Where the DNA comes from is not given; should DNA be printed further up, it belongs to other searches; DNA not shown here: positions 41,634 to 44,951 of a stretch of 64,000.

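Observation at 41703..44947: darB antirestriction gene precisely split by a Tn3-family IS with ~88-bp inverted repeats and 5-bp TTCAT duplication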

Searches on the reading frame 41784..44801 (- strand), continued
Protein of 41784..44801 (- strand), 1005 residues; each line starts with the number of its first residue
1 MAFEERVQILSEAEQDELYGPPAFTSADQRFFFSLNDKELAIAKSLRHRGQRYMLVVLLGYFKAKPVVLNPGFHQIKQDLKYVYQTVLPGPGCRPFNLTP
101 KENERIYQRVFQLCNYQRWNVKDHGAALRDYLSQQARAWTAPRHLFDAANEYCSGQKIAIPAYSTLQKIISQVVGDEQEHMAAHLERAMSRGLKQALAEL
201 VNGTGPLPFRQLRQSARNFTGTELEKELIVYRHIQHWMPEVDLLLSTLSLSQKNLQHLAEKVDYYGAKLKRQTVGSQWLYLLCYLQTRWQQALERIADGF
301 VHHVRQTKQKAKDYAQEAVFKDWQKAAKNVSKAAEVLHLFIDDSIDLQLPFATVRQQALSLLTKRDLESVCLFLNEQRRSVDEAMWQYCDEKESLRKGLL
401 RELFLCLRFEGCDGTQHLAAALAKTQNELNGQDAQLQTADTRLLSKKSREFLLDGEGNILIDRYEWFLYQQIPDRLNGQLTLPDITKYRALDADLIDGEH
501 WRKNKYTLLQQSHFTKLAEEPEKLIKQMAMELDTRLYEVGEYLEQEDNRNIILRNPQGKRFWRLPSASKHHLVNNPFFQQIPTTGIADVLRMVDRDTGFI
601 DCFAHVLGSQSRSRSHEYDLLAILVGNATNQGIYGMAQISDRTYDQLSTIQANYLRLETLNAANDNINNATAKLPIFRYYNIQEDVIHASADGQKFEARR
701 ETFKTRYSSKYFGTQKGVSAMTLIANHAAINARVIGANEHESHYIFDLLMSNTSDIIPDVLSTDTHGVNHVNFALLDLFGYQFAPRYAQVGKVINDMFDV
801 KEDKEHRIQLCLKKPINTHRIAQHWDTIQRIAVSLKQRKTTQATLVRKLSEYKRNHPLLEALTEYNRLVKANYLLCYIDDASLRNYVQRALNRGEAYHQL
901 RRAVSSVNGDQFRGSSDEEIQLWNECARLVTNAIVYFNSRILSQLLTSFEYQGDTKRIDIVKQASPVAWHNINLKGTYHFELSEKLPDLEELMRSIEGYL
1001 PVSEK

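Call 63: find_related_loci(query=A1, collection=genome_contigs, flank=1200)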
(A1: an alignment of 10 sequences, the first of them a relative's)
Query A1 (1005 aa) in genome_contigs; peptide patterns used: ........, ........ (x = any residue, [..] = any of these).
221 stretches matched a pattern; 198 encode a relative of the query (tblastn E <= 1e-3); the best 80 are kept; 79 distinct loci.
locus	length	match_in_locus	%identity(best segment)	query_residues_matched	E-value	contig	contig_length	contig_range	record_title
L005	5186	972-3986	100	1-1005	0e+0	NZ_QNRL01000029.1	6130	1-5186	Pseudocitrobacter faecalis strain DSM 27453 Ga0244571_129, whole genome shotgun sequence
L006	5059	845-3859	100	1-1005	0e+0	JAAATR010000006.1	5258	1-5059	Atlantibacter hermannii strain 3608 Eh-3608_contig6, whole genome shotgun sequence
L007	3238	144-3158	100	1-1005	0e+0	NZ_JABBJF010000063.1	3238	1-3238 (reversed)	Kluyvera sichuanensis strain 090646 contig00063, whole genome shotgun sequence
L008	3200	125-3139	100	1-1005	0e+0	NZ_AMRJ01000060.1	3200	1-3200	Alcanivorax hongdengensis A-11-3 contig61, whole genome shotgun sequence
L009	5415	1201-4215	100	1-1005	0e+0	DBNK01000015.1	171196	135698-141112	MAG TPA_asm: Thalassolituus sp. UBA674 UBA674_contig_6914, whole genome shotgun sequence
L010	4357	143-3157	98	1-1005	0e+0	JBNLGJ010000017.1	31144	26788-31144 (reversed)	MAG: Cellvibrio sp. isolate C1.bin.2.orig k141_1672412, whole genome shotgun sequence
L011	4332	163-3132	100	16-1005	0e+0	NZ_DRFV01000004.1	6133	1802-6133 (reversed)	MAG: Pseudohongiella sp. isolate HyVt-330 HyVt-330_k145_122851, whole genome shotgun sequence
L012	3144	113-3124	91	1-1005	0e+0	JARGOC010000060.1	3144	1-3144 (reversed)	MAG: Roseovarius sp. isolate bin_ce_oilr1.024 NODE_9638_length_3144_cov_7.530592, whole genome shotgun sequence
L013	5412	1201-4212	91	1-1005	0e+0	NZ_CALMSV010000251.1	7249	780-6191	MAG: uncultured Sphingorhabdus sp. isolate SRR2107210_bin.25_CONCOCT_v1.1_MAG ERZ794914.4076, whole genome shotgun seque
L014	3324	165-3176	91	1-1005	0e+0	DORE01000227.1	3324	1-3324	MAG TPA_asm: Gammaproteobacteria bacterium isolate UBA11143 contig_97696, whole genome shotgun sequence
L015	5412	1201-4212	91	1-1005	0e+0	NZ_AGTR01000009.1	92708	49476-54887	Marinobacter manganoxydans MnI7-9 contig00018, whole genome shotgun sequence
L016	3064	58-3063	91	1-1003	0e+0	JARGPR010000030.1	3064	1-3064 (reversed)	MAG: Pseudomonadales bacterium isolate bin_to_oxhcr2.003 NODE_13324_length_3064_cov_12.422892, whole genome shotgun sequ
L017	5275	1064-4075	91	1-1005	0e+0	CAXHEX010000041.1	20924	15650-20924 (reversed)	MAG TPA_asm: uncultured Ketobacter sp. isolate SRR12480122_binner12_Refined_15 genome assembly, contig: ERZ4874374.170,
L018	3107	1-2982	91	11-1005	0e+0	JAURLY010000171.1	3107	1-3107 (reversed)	MAG: Gammaproteobacteria bacterium isolate SFB_Oligo_Co_158 k141_3219604, whole genome shotgun sequence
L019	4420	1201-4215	78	1-1005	0e+0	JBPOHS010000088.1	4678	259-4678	MAG: Pseudomonadota bacterium isolate MAG_241 c_000000380565, whole genome shotgun sequence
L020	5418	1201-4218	79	1-1005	0e+0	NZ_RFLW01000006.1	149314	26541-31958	Haliea alexandrii strain LZ-16-2 scaffold6, whole genome shotgun sequence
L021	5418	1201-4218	79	1-1005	0e+0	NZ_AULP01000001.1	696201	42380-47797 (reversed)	Neomelitea salexigens DSM 19753 H573DRAFT_scaffold00001.1_C, whole genome shotgun sequence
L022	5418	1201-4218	79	1-1005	0e+0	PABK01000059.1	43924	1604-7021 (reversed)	MAG: Halioglobus sp. isolate NAT121 106629, whole genome shotgun sequence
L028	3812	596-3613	76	1-1005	0e+0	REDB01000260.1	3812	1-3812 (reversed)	MAG: Oceanospirillales bacterium isolate DLM2.Bin78 NODE_42790_length_3812_cov_8.07799, whole genome shotgun sequence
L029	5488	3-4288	74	1-1005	0e+0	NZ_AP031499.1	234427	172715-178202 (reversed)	Maricurvus nonylphenolicus strain KU41E plasmid pKU41E, complete sequence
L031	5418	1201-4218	79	1-1005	0e+0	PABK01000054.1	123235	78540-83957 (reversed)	MAG: Halioglobus sp. isolate NAT121 94987, whole genome shotgun sequence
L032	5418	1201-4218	70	1-1005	0e+0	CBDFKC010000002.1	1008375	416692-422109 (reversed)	MAG: Candidatus Poriferihabitaceae bacterium isolate a4d69010-f4a5-4de6-8f99-68a287b319f1 genome assembly, contig: conti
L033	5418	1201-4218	68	1-1005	0e+0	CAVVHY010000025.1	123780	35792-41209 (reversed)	MAG: uncultured Gammaproteobacteria bacterium isolate MFD02923.bin.3.140 genome assembly, contig: contig_16404, whole ge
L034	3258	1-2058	100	320-1005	0e+0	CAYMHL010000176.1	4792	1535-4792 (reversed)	MAG TPA_asm: uncultured Marinobacterium sp. isolate binchicken_co139_49 genome assembly, contig: NODE_44571_length_4792_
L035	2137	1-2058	100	320-1005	0e+0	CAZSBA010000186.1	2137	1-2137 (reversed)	MAG TPA_asm: uncultured Proteiniphilum sp. isolate SRP274231_co1_193 genome assembly, contig: NODE_62705_length_2137_cov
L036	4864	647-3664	68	1-1005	0e+0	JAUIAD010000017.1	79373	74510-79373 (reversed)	MAG: Gammaproteobacteria bacterium isolate 5_bin.3 NODE_449_length_79373_cov_9.466484, whole genome shotgun sequence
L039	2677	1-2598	80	141-1005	0e+0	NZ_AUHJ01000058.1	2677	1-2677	Haliea salexigens DSM 19537 G533DRAFT_scaffold00056.56_C, whole genome shotgun sequence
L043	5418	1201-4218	62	1-1005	0e+0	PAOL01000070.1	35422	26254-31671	MAG: Oleispira sp. isolate SAT217 MHASMcontig_726550, whole genome shotgun sequence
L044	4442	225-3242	62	1-1005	0e+0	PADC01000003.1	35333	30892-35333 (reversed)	MAG: Cycloclasticus sp. isolate NAT157 MHASMcontig_884762, whole genome shotgun sequence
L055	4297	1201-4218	60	1-1005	0e+0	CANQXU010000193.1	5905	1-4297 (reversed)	MAG: uncultured Paenochrobactrum sp. isolate Lapin-020__bin4 genome assembly, contig: Lapin-020__NODE_20655_length_5905_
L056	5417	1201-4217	71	1-1005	0e+0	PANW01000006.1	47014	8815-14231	MAG: Cellvibrionaceae bacterium isolate SAT230 150057, whole genome shotgun sequence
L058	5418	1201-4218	60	1-1005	0e+0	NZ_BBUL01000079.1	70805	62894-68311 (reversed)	Cellvibrio sp. OA-2007, whole genome shotgun sequence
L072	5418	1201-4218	62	1-1005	0e+0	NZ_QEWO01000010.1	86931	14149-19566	Parahaliea mediterranea strain DSM 21924 Scaffold10_1, whole genome shotgun sequence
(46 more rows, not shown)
